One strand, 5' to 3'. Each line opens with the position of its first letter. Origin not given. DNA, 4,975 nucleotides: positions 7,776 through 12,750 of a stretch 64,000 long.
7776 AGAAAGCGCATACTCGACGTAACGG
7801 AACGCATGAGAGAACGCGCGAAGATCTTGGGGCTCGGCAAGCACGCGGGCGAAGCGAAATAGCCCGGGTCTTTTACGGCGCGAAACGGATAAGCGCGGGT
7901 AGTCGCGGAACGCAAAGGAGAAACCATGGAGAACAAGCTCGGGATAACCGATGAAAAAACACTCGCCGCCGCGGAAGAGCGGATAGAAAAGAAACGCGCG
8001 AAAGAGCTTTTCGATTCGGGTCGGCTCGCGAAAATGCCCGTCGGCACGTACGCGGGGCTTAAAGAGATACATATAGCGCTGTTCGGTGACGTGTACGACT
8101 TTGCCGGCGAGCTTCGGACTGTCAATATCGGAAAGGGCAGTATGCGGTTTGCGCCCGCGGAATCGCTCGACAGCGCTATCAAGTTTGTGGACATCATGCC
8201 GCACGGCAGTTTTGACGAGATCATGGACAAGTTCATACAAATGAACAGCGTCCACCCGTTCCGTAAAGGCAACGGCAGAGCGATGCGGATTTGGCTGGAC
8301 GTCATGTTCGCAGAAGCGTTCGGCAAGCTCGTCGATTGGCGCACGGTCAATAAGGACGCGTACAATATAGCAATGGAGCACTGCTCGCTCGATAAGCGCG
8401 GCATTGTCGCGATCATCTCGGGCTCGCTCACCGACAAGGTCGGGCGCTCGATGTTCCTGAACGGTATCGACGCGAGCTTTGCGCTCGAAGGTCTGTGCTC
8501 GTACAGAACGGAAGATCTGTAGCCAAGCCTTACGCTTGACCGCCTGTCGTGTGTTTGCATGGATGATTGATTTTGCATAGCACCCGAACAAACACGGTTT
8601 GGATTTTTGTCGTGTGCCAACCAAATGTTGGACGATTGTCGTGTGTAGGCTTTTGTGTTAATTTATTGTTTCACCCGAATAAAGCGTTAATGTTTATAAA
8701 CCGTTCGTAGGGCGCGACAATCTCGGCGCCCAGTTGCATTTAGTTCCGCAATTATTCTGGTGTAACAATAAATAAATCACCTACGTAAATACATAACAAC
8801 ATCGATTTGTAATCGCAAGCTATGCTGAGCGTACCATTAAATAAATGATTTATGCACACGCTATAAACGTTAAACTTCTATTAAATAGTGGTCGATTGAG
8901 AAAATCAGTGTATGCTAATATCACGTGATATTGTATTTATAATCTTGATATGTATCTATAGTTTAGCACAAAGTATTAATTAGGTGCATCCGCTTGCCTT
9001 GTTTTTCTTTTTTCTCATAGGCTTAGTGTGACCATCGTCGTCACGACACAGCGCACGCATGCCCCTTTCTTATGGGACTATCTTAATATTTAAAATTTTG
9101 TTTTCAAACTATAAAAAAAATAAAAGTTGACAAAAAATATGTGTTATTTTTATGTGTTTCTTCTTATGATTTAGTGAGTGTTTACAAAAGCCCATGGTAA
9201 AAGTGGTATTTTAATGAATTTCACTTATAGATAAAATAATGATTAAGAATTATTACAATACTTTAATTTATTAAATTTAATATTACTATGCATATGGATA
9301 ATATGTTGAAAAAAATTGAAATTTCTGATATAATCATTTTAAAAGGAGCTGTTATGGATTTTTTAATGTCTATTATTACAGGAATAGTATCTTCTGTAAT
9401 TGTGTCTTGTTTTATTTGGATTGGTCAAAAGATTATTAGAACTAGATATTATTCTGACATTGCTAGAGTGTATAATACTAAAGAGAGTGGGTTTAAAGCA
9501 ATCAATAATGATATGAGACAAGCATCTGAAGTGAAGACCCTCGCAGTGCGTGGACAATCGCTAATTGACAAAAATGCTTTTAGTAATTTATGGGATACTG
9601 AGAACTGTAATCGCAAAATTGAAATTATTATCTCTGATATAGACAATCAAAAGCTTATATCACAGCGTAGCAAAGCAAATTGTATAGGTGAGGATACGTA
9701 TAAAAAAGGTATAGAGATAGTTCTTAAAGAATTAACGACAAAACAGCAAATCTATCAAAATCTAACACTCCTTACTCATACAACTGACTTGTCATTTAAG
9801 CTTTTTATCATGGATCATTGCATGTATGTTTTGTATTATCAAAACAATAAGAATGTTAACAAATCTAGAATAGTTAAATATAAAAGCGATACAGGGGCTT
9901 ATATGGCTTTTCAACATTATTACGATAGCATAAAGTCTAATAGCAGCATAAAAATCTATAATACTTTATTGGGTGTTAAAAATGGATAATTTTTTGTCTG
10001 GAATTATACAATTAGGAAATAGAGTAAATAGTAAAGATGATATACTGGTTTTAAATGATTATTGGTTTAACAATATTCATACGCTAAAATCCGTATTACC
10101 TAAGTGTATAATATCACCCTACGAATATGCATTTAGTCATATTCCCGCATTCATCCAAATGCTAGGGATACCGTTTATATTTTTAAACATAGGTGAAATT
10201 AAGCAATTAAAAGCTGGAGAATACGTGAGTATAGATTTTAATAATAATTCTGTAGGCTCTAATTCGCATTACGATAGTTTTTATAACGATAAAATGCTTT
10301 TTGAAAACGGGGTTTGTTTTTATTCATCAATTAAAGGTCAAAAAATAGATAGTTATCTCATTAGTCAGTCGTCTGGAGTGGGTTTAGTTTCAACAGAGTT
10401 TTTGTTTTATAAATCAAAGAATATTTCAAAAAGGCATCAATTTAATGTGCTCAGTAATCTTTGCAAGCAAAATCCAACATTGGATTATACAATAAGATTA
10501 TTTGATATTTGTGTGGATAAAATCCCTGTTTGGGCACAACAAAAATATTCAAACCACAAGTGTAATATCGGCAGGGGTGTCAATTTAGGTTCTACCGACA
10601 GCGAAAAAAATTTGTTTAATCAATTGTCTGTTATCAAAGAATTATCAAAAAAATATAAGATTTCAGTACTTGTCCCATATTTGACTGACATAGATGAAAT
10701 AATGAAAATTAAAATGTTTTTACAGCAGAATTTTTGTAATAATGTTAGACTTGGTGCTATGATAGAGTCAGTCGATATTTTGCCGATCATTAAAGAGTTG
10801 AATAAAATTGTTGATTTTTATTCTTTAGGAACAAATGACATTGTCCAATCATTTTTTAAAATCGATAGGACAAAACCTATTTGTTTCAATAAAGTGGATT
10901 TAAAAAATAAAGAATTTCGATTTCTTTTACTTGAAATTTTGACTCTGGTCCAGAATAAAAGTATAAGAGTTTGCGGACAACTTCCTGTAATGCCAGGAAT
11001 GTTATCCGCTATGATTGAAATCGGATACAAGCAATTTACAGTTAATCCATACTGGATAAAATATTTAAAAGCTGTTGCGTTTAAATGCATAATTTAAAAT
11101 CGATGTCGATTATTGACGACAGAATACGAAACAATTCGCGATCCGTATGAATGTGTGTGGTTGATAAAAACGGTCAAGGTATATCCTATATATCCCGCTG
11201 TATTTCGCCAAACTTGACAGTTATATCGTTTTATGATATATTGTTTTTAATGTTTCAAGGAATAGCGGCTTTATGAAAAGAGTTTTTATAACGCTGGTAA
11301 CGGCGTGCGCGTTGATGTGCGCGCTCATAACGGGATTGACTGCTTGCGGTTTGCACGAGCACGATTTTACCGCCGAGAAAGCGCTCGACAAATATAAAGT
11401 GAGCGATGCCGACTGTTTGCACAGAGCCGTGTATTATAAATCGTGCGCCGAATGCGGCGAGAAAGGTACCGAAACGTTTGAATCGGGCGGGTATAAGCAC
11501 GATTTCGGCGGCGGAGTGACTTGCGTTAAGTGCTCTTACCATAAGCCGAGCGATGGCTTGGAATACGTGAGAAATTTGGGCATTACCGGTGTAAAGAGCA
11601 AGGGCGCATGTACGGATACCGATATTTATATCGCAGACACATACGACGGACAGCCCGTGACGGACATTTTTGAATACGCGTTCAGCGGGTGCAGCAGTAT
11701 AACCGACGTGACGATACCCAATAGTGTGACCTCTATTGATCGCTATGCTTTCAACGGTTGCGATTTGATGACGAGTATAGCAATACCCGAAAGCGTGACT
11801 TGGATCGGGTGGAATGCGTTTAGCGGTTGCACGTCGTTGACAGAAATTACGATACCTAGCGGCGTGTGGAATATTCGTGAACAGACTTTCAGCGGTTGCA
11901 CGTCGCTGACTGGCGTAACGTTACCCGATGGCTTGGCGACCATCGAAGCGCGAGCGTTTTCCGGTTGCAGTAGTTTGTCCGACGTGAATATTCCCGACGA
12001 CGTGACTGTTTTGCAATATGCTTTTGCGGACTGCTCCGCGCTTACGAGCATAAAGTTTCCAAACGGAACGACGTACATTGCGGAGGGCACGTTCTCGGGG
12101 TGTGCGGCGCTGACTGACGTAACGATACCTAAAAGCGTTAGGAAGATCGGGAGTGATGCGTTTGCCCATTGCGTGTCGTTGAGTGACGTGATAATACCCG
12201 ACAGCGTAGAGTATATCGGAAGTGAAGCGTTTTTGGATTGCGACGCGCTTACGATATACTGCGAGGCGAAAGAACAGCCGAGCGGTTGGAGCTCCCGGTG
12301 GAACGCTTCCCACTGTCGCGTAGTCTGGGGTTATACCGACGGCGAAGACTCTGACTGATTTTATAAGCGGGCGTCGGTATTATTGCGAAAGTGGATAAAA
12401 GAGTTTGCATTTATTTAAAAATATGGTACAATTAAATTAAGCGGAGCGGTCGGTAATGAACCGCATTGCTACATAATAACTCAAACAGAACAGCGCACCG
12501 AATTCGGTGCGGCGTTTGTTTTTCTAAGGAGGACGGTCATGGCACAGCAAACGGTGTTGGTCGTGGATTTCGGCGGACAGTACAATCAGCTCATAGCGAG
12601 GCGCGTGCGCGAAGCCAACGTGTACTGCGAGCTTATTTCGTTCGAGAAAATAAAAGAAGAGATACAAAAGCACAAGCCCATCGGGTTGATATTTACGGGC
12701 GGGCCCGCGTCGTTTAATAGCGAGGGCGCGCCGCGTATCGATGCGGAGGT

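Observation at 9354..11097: AT-rich two-gene island: TM-PLD-like protein translationally coupled to a PEP-utilising enzyme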

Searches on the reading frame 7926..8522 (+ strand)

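Call 4: search_protein_families(library=pfam, proteins=[window:7926-8522:+], max_evalue=1)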
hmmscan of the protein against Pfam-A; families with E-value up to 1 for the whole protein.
window:7926-8522:+ (198 aa): 2 families
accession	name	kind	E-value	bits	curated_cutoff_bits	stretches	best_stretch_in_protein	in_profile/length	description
PF02661.23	Fic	-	3.2e-11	44.3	24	1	43-127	5-92/93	Fic/DOC family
PF22202.1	C2c1_helical_1st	-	0.13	11.8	27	1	105-146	181-222/340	CRISPR-associated endonuclease C2c1 first helical domain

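Call 5: search_protein_families(library=padloc, proteins=[window:7926-8522:+], max_evalue=1)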
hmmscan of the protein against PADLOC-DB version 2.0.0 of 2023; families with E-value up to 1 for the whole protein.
window:7926-8522:+ (198 aa): 9 families
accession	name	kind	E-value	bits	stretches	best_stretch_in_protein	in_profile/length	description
PDLC04842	PDC-S04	-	1.1e-69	232.3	1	2-198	4-201/202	-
PDLC04841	PDC-S04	-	2.6e-53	179.6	1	21-188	121-289/292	-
PDLC04838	PDC-S04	-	4.4e-36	122.6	1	2-168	28-202/209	-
PDLC04839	PDC-S04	-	4.4e-29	99.6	1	2-157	23-191/205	-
PDLC04840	PDC-S04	-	6.5e-05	20.8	1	96-132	142-178/227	-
PDLC04836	PDC-S04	-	0.00013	19.3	1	91-130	150-186/244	-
PDLC04837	PDC-S04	-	0.00027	18.3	1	95-157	150-212/234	-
PDLC03963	SoFic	-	0.00034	18.1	1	44-122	118-206/361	-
PDLC05078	PDC-S72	-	0.0091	13.1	1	47-70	107-130/377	-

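Call 6: search_protein_families(library=ncbifam, proteins=[window:7926-8522:+], max_evalue=1)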
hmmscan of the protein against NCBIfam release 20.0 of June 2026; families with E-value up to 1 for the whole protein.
window:7926-8522:+ (198 aa): 6 families
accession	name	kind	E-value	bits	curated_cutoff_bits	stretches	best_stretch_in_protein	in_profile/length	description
NF046029.1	ProtAdlyltaseNmFic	equivalog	5.2e-60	202.2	230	1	16-189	3-177/177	protein adenylyltransferase Fic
NF045983.1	ProtAdnltaseVbhT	equivalog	2.9e-18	66.2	800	1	1-145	18-169/419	type II toxin-antitoxin system protein adenylyltransferase VbhT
NF007672.0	PRK10347.1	equivalog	5.4e-17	62.1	181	1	1-155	20-179/200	putative adenosine monophosphate-protein transferase Fic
TIGR02613.1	mob_myst_B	hypoth_equivalog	2.2e-10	40.8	124.4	1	28-142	37-155/186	mobile mystery protein B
NF005133.0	PRK06582.1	equivalog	0.12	11.4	597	1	107-157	148-198/390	coproporphyrinogen III oxidase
NF046030.1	ProtAdlyltaseSoFic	equivalog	0.14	11.1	550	1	104-125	187-207/361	protein adenylyltransferase Fic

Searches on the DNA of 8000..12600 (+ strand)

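Call 92: search_rna_families(source=window, start=8000, end=12600, threshold=evalue, max_evalue=0.1)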
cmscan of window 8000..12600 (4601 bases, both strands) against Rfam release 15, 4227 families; matches with E-value up to 0.1: 0.
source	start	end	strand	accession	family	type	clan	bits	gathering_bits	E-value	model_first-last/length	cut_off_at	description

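Call 94: search_dna_similar(query=window:8560-11270:+, collection=phages, mode=distant, max_evalue=0.001, max_rows=10)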
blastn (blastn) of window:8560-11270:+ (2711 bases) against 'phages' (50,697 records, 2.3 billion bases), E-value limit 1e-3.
No match.
